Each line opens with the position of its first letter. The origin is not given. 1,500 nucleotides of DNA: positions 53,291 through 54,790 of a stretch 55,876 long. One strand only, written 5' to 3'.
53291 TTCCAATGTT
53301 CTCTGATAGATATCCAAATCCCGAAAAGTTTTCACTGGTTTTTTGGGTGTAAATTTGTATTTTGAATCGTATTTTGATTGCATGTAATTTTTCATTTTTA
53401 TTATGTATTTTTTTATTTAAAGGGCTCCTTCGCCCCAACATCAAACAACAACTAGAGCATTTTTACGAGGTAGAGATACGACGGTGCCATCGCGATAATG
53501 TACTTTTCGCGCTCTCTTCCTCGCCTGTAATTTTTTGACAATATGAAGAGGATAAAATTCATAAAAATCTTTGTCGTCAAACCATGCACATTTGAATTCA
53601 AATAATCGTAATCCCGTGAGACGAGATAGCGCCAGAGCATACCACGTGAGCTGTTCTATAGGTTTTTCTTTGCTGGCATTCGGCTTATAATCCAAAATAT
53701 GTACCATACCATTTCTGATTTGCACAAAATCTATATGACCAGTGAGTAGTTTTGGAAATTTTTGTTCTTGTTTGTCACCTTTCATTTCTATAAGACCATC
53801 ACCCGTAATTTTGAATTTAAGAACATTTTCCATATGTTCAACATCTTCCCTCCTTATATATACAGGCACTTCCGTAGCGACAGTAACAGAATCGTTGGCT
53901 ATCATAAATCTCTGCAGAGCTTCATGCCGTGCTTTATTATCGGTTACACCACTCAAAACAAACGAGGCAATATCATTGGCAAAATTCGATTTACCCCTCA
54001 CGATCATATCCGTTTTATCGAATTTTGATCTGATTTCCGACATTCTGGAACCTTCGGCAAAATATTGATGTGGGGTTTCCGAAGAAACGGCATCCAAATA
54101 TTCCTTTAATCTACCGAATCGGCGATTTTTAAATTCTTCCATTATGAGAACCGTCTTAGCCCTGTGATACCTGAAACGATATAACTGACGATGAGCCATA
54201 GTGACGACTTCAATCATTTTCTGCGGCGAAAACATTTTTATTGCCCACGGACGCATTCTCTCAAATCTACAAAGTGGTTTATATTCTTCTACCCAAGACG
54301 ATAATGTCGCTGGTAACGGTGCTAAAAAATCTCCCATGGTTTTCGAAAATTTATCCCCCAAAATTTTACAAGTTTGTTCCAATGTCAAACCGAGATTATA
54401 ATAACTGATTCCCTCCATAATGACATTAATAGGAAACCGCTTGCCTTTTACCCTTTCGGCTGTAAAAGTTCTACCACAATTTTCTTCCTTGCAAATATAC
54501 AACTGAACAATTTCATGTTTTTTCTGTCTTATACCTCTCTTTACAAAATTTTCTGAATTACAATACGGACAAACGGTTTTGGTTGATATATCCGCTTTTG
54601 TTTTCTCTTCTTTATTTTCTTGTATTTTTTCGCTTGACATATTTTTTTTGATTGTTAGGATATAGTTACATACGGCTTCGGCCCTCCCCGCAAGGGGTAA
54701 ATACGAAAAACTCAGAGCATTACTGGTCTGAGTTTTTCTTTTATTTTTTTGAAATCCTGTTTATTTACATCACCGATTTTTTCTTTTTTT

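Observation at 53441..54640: Orphan protein combining an IS1/InsA-like zinc ribbon, an HTH and a RecB/Cas4-type PD-(D/E)xK nuclease core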

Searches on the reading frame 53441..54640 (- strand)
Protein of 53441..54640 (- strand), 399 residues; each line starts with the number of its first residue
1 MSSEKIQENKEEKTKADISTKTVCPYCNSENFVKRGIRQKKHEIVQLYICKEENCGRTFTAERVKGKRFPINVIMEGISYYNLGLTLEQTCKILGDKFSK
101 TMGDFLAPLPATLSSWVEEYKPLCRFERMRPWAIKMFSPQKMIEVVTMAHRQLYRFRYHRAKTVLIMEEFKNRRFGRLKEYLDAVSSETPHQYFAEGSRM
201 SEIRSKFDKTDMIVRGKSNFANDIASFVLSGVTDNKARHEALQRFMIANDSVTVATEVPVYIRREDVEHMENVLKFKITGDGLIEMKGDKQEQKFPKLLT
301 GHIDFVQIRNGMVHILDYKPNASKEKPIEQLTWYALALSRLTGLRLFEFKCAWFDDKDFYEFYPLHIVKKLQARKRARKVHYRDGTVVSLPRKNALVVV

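Call 3: search_protein_families(library=pfam, proteins=[window:53441-54640:-], max_evalue=1)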
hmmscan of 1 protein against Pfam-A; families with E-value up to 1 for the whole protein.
window:53441-54640:- (399 aa): 4 families
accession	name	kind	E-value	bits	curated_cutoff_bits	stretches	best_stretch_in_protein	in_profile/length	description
PF12705.13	PDDEXK_1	-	0.0002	21.8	22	1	281-341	120-172/247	PD-(D/E)XK nuclease superfamily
PF05129.18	Zn_ribbon_Elf1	-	0.027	15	29.8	1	9-61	10-58/79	Transcription elongation factor Elf1 like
PF04606.18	Ogr_Delta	-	0.61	10.5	26.3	0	24-62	2-40/47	Ogr/Delta-like zinc finger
PF13913.12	zf-C2HC_2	-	0.73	10.1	27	0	53-64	6-17/25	zinc-finger of a C2HC-type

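Call 4: search_protein_families(library=ncbifam, proteins=[window:53441-54640:-], max_evalue=1)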
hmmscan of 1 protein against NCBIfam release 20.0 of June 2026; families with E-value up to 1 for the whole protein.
window:53441-54640:- (399 aa): 8 families
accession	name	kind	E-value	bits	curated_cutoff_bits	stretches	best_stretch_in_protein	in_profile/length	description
NF050000.1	IS1_IS1595_Zn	domain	2.7e-07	31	28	1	24-61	1-33/34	IS1/IS1595 family N-terminal zinc-binding domain-containing protein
NF048018.1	IS256_N_4Cys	domain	1.2e-05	25.9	27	1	24-59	2-31/31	transposase-like zinc-binding domain-containing protein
NF033558.1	transpos_IS1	equivalog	0.0021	18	100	1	24-91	1-62/199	IS1 family transposase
NF047912.1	ECs_2282_CxxC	subfamily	0.044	13.7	37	1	21-64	2-42/60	ECs_2282 family putative zinc-binding protein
NF008394.0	PRK11192.1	equivalog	0.059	12.2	507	1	222-278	270-324/441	ATP-dependent RNA helicase SrmB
TIGR02784.1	addA_alphas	equivalog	0.076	11.3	860.75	1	285-330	1053-1098/1138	double-strand break repair helicase AddA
NF038325.1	DISARM_DrmAS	equivalog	0.088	10.7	950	1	7-78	577-653/1165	DISARM system helicase DrmA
NF008744.0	PRK11776.1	equivalog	0.095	11.2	524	1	222-281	265-322/460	ATP-dependent RNA helicase DbpA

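Call 5: search_protein_families(library=padloc, proteins=[window:53441-54640:-], max_evalue=1)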
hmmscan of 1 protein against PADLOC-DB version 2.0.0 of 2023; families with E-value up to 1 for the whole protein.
window:53441-54640:- (399 aa): 4 families
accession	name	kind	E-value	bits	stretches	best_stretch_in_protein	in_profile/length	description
PDLC02410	Aga_Cas4-like_Nuc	-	1.4e-05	23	1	241-342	79-176/255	Class II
PDLC04392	PDC-M07A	-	0.017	12.2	1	193-257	46-112/432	-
PDLC01447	Cas4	-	0.027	13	1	278-339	35-94/161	"CAS-I,CAS-II,CAS-III,CAS-IV,CAS-V,CAS-VI; acquisition_associated"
PDLC02575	DrmA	-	0.05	9.4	1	4-80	247-325/837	DrmA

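Call 6: search_solved_structures(query=window:53441-54640:-, max_evalue=10)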
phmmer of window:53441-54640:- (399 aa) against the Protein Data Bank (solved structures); distinct sequences matched with E-value up to 10: 8.
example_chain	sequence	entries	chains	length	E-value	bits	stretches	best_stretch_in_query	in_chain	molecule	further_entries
6i2m_A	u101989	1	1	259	0.31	13.3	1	79-143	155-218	Kelch repeat and BTB domain-containing protein A55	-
5xog_M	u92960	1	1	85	0.61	12.3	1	11-75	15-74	Transcription elongation factor 1 homolog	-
8eb7_0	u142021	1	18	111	0.71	12.1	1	246-324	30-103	Tail spike protein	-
2hze_A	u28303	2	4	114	0.91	11.7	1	6-71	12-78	Glutaredoxin-1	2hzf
2vky_B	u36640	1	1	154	0.99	11.6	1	246-324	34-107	TAIL PROTEIN, PIIGCN4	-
2ab3_A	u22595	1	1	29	1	11.6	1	47-67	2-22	ZNF29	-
2ab7_A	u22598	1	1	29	1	11.6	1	47-67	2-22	ZNF29G29R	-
1lkt_A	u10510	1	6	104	1.4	11.1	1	246-289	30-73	TAILSPIKE PROTEIN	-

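Call 7: find_homologous_proteins(query=window:53441-54640:-, max_evalue=0.001)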
Query window:53441-54640:- (399 aa): 2925 proteins with E <= 0.001 among 5668 candidates; the best 120 are listed.
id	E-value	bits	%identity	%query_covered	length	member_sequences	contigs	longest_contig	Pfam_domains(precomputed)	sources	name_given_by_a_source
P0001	1.5e-269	911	100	100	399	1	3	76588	-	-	-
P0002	5.6e-238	807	86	100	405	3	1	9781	-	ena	-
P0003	1.6e-236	803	86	100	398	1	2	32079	-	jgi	-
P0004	2.5e-235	799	86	100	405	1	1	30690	-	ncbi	-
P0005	4.0e-226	768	86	96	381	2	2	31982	-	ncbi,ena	ncbi:MAG: hypothetical protein AAB450_01580 [Patescibacteria group bacterium]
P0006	4.2e-222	755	84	97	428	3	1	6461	-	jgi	-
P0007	5.5e-220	748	84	96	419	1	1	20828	-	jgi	-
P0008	1.2e-219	747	81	97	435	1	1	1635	-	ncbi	-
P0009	2.7e-219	746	84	96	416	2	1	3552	-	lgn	-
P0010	4.4e-219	745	83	96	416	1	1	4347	-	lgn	-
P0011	4.5e-219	745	84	96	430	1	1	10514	-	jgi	jgi:transposase-like protein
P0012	6.2e-218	741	80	98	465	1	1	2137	-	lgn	-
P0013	9.2e-218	741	80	100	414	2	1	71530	-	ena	-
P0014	9.2e-218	741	84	96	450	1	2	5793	-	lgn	-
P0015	9.5e-218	741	83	96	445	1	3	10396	-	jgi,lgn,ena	-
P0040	2.8e-211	720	80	96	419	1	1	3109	PF12705.14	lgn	-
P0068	3.1e-203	693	75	100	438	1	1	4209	PF12705.14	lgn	-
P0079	9.7e-189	645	72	95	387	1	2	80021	PF12705.14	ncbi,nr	ncbi:PD-(D/E)XK nuclease family protein [Patescibacteria group bacterium]|nr:PD-(D/E)XK nuclease fam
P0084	6.0e-182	623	67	99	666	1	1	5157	PF14890.12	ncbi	ncbi:MAG: Hint domain-containing protein, partial [Parcubacteria group bacterium]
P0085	6.3e-182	623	70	94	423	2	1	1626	PF12705.14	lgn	-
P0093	1.4e-179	615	69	93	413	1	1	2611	PF12705.14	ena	-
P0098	1.0e-178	612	68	93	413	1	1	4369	PF12705.14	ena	-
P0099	1.2e-178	612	70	92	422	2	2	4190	PF12705.14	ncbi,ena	-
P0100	1.3e-178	612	68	93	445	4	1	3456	PF12705.14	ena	-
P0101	1.5e-178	612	68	96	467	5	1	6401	PF12705.14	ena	-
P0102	1.7e-178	612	68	93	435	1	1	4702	PF12705.14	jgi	jgi:hypothetical protein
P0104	6.7e-178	610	67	98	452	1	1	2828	PF12705.14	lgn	-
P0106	2.9e-177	608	70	93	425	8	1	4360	PF12705.14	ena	-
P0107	3.3e-177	607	68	94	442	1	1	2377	PF12705.14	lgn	-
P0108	1.4e-176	605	67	94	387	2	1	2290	PF12705.14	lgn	-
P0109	1.6e-176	605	66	97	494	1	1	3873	PF12705.14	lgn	-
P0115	4.2e-176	604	67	93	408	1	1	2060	PF12705.14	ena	-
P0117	5.9e-176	603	67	93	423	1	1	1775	PF12705.14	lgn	-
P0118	1.0e-175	602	68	93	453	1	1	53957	PF12705.14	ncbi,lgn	-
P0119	1.4e-175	602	67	94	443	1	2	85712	PF12705.14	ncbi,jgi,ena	-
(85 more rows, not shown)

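Call 14: find_encoding_contigs(protein=window:53441-54640:-, flank=10000, max_places=4)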
Protein window:53441-54640:- (399 aa): 4 contigs read that carry it; 2 places shown.
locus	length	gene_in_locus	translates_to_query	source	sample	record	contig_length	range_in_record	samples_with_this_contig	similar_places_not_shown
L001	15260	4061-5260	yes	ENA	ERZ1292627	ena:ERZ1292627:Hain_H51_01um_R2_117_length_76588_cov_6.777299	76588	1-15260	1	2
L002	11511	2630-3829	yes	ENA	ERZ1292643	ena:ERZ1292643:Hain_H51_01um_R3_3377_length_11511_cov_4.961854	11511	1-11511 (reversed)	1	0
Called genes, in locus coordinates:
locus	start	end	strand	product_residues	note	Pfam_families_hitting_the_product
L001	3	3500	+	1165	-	?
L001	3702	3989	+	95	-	-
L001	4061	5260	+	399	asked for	-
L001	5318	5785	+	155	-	-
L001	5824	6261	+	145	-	-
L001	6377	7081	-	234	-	-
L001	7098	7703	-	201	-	PF04542:Sigma70_r2, PF08281:Sigma70_r4_2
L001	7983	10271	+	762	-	PF03332:PMM (weak), PF00343:Phosphorylase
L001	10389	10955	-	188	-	PF06560:GPI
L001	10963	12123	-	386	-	PF03065:Glyco_hydro_57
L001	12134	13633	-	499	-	PF08323:Glyco_transf_5, PF13439:Glyco_transf_4 (faint), PF00534:Glycos_transf_1, PF13692:Glyco_trans_1_4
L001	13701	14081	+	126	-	PF02482:Ribosomal_S30AE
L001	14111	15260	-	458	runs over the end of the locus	PF01327:Pep_deformylase, PF00551:Formyl_trans_N, PF02911:Formyl_trans_C (faint)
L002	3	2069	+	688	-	?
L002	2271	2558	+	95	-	-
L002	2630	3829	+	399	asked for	-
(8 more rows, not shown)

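Call 18: find_related_loci(query=A1, collection=genome_contigs, flank=10000)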
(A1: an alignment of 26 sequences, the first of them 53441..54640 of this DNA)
Query A1 (399 aa) in genome_contigs; peptide patterns used: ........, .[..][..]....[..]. (x = any residue, [..] = any of these).
258 stretches matched a pattern; 217 encode a relative of the query (tblastn E <= 1e-3); the best 80 are kept; 80 distinct loci.
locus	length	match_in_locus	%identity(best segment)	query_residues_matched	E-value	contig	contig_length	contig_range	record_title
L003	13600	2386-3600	86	1-399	0e+0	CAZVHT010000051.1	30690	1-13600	MAG TPA_asm: uncultured Candidatus Saccharibacteria bacterium isolate binchicken_co203_588 genome assembly, contig: k141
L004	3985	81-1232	86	15-399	0e+0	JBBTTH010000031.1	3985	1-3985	MAG: Patescibacteria group bacterium isolate H32-bin108_1 H32_bin108_1_000000000031, whole genome shotgun sequence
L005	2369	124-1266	82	15-399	0e+0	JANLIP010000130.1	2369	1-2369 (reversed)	MAG: Candidatus Kaiserbacteria bacterium isolate S40-18 k99_459094, whole genome shotgun sequence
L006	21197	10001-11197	80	2-399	0e+0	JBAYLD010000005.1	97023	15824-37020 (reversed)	MAG: Candidatus Paceibacterota bacterium isolate SO_2016_GW1_95 scaffold00501_OW334_2016, whole genome shotgun sequence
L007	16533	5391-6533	82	15-399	0e+0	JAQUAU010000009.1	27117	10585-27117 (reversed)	MAG: Candidatus Paceibacterota bacterium isolate STC_91 NODE_3623_length_27117_cov_3.279993_Sandtown_C, whole genome sho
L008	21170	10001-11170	81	15-399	0e+0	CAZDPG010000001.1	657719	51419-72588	MAG TPA_asm: uncultured Candidatus Saccharibacteria bacterium isolate SRP062349_co2_30 genome assembly, contig: NODE_5_l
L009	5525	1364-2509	80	14-399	0e+0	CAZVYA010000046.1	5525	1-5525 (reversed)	MAG TPA_asm: uncultured Candidatus Saccharibacteria bacterium isolate SRP178908_co2_100 genome assembly, contig: NODE_11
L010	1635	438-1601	81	11-399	0e+0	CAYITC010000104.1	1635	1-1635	MAG TPA_asm: uncultured Candidatus Saccharibacteria bacterium isolate ERP119705_co3_805 genome assembly, contig: NODE_13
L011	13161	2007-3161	80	23-399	0e+0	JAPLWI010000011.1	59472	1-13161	MAG: Candidatus Kaiserbacteria bacterium isolate LacPavin_0920_WC90_MAG_48_13 LacPavin_0920_WC90_scaffold_52398, whole g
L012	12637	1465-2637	77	16-399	0e+0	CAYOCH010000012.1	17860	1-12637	MAG TPA_asm: uncultured Candidatus Saccharibacteria bacterium isolate SRP093762_co1_108 genome assembly, contig: NODE_18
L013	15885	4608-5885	72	13-399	0e+0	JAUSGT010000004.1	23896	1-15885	MAG: Candidatus Moraniibacteriota bacterium isolate E14_metabat.bin.14 E14_k141_1072843, whole genome shotgun sequence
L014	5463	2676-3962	72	1-399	0e+0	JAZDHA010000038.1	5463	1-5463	MAG: bacterium isolate MEGAHIT-group-0.294 k141_17301526, whole genome shotgun sequence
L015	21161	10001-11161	72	12-395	0e+0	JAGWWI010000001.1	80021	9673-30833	MAG: Patescibacteria group bacterium isolate REEB44 contig-150_250, whole genome shotgun sequence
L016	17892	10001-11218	67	3-399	0e+0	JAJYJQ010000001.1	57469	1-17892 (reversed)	MAG: bacterium isolate DBS2-1.bin164 NODE_887_length_57469_cov_1.763768, whole genome shotgun sequence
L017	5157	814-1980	67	3-399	0e+0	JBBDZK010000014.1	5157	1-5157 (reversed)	MAG: Parcubacteria group bacterium isolate LejiaD_47_23 Lejia_D_21617_length_5157_cov_12, whole genome shotgun sequence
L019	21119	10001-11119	68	24-395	0e+0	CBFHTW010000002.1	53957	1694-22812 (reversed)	MAG: Minisyncoccia bacterium isolate Co_bin_102_indstr genome assembly, contig: Co_bin_102_indstr_c2, whole genome shotg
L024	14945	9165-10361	65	7-399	0e+0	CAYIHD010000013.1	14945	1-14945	MAG TPA_asm: uncultured Candidatus Saccharibacteria bacterium isolate ERP119705_co22_421 genome assembly, contig: NODE_3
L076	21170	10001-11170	61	24-399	1e-159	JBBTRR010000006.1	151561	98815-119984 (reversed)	MAG: Patescibacteria group bacterium isolate H52-bin035_1 H52_bin035_1_000000000006, whole genome shotgun sequence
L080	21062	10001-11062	59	24-394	2e-156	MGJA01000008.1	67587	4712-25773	MAG: Candidatus Yanofskybacteria bacterium RIFCSPHIGHO2_01_FULL_41_21 rifcsphigho2_01_scaffold_1786, whole genome shotgu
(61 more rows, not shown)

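Call 25: predict_structure(alignment_id=A1)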
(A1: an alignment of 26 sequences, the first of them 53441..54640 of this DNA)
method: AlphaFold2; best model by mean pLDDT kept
length: 399 residues; sequences in the alignment: 26
mean_pLDDT: 62.7   pTM: 0.54
mean pLDDT of the five models: 62.7, 52.9, 51.3, 50.4, 49.0
residues with pLDDT >= 90: 3; 70-90: 159; 50-70: 128; < 50: 109
segments of 3 or more residues with pLDDT < 50: 1-21, 64-67, 148-153, 186-211, 252-269, 273-278, 295-300, 367-376, 396-399
pLDDT, mean of each block of 10 residues (from residue 1): 34 38 64 74 65 74 52 85 87 86 76 82 77 83 61 55 75 67 48 37 43 56 76 73 74 46 47 47 50 47 64 72 65 68 59 76 56 49 66 49
secondary structure, 60 per line:
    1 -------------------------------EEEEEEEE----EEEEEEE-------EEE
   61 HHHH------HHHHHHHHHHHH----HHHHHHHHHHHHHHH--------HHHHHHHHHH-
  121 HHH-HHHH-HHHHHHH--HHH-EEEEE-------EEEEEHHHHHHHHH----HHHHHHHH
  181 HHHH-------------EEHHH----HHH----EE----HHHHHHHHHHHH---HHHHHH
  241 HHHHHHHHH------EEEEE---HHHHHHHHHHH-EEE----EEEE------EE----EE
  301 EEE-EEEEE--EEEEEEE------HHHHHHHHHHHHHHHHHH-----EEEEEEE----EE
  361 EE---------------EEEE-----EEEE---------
elements in order: E32-39 E44-50 E58-60 H61-64 H71-82 H87-101 H110-119 H125-128 H130-136 E143-147 E155-159 H160-168 H173-184 H220-231 H235-249 E256-260 H264-274 E276-278 E283-286 E299-303 E305-309 E312-318 H325-342 E348-354 E359-362 E378-381 E387-390

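Call 26: search_protein_representatives(alignment_id=A1)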
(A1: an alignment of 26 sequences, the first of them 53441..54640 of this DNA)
Query: 26 sequences, 399 profile positions. Proteins with E-value up to 0.001 (for the whole library): 2092; up to 1e-10: 1111; up to 1e-30: 280. The best 150 are listed.
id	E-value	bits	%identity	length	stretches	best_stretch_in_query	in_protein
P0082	3.0e-218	740.8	-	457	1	15-399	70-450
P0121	3.2e-150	516.7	-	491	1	11-390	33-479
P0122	1.4e-146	504.7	-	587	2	16-278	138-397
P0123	6.8e-143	492.6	-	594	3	17-202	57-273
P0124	3.1e-141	487.2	-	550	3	188-385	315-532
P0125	5.6e-139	479.7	-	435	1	25-384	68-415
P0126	4.9e-135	466.7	-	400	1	128-398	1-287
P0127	1.3e-134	465.3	-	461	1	11-374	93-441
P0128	1.9e-132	458.3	-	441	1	25-386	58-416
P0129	4.6e-121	420.7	-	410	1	98-387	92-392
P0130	1.3e-118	412.6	-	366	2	105-278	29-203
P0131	3.3e-115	401.5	-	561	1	17-377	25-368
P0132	3.1e-109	381.8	-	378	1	22-316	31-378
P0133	3.4e-105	368.5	-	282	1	128-385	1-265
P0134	2.5e-103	362.3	-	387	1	15-292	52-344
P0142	3.2e-91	322.5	-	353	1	20-370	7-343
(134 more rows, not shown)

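Call 29: fold_search(model_id=the predicted structure, library=pdb)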
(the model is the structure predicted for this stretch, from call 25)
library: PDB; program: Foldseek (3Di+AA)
matches with E <= 10: 339; with E <= 0.001: 0
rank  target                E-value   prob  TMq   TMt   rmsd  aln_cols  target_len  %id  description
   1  8b1t_B                1.3e-02  0.84  0.21  0.09  13.1       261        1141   13  RecBCD-DNA in complex with the phage protein Abc2 (released 2022-12-28)
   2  4r5q                  1.7e-02  0.80  0.17  0.29  15.6       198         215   15  Crystal structure and nuclease activity of the CRISPR-associated Cas4 protein Pcal_0546 from Pyrobaculum calidifontis co (released 2014-09-17)
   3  6sjb_B                1.9e-02  0.69  0.20  0.09  12.7       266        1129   12  Cryo-EM structure of the RecBCD Chi recognised complex (released 2020-01-01)
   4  9kqh_A                2.3e-02  0.92  0.16  0.09  14.7       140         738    9  Crystal structure of Finegoldia magna DinG in complex with ssDNA and ADPNP (released 2025-12-03)
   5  5mbv_B                4.2e-02  0.60  0.20  0.09  12.9       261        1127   12  Cryo-EM structure of Lambda Phage protein GamS bound to RecBCD. (released 2017-01-11)
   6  8b1r_B                4.7e-02  0.80  0.18  0.07   8.7       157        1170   15  RecBCD in complex with the phage protein gp5.9 (released 2022-12-28)
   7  4ceh_A                5.2e-02  0.35  0.16  0.07  23.5       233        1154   14  Crystal structure of AddAB with a forked DNA substrate (released 2014-03-12)
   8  4ic1_G                6.9e-02  0.38  0.12  0.22  16.1       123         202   12  Crystal structure of SSO0001 (released 2013-01-16)
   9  2aud                  7.7e-02  0.11  0.10  0.14  17.5       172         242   10  Unliganded HincII (released 2005-10-04)
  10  7mr0_B                8.6e-02  0.33  0.19  0.08  15.9       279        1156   10  Cryo-EM structure of RecBCD with docked RecBNuc and flexible RecD (released 2021-07-28)
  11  7ewx_A                1.1e-01  0.33  0.17  0.34  18.8       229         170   11  Crystal structure of Ebinur Lake virus cap snatching endonuclease (P78A mutant) (released 2022-01-26)
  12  3k70_B                1.1e-01  0.57  0.21  0.09   9.4       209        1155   15  Crystal structure of the complete initiation complex of RecBCD (released 2009-11-10)
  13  5amq_A                1.1e-01  0.47  0.16  0.05  13.1       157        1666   15  Structure of the La Crosse Bunyavirus polymerase in complex with the 3' and 5' viral RNA (released 2015-06-03)
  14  7ewy_D                1.2e-01  0.38  0.16  0.32  15.0       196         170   12  Crystal structure of Ebinur Lake virus cap snatching endonuclease (D79A mutant) (released 2022-01-26)
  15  8jch_O                1.2e-01  0.21  0.14  0.15  18.2       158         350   11  Cryo-EM structure of yeast Rat1-bound Pol II pre-termination transcription complex 1 (Pol II Rat1-PTTC1) (released 2024-01-31)
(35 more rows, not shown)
